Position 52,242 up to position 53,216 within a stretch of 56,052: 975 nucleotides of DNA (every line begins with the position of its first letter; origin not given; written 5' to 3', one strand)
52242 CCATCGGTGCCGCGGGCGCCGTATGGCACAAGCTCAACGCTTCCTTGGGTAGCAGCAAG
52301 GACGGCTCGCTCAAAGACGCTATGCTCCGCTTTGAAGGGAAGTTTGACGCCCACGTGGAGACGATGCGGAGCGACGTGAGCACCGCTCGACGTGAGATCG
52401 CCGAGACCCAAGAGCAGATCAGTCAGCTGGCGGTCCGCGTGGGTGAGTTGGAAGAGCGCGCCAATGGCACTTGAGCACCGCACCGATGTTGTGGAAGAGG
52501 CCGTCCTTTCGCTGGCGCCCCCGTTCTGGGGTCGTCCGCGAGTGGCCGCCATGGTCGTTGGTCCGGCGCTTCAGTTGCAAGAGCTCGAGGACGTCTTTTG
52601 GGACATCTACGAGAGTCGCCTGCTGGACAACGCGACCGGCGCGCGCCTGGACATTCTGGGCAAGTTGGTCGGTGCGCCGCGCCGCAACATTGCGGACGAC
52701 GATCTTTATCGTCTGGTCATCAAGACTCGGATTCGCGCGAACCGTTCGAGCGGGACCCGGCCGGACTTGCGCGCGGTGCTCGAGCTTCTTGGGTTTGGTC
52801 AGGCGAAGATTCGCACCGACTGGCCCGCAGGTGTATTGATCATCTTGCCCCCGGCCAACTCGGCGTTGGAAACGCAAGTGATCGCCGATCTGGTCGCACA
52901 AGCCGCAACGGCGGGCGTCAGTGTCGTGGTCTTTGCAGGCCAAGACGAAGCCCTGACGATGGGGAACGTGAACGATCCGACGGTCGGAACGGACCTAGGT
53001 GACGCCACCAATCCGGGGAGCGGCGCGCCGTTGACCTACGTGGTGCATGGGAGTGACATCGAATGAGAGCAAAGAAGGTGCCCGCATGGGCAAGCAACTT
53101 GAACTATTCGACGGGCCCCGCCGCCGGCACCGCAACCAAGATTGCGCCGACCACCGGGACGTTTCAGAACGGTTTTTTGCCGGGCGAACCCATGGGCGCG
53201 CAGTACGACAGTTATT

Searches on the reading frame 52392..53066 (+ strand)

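Call 21: search_protein_families(library=phrogs, proteins=[window:52392-53066:+], max_evalue=0.001)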
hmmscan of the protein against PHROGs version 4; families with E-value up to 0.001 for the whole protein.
window:52392-53066:+ (224 aa): 7 families
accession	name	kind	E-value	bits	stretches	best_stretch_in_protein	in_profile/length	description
phrog_6277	-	unknown function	4.3e-14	53.5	1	61-180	36-153/280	-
phrog_1160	-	tail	9.1e-14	52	1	60-180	45-176/528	baseplate protein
phrog_4017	-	tail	9.8e-13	49.2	1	61-180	37-159/285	baseplate protein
phrog_587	-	head and packaging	2.3e-12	47.8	1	62-182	50-210/392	structural protein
phrog_22472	-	unknown function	8.2e-11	42.9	1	78-179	54-152/302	-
phrog_4056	-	tail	5.9e-10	40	1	62-140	47-123/219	baseplate protein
phrog_7378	-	tail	0.00051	19.7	1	77-125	61-107/736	baseplate protein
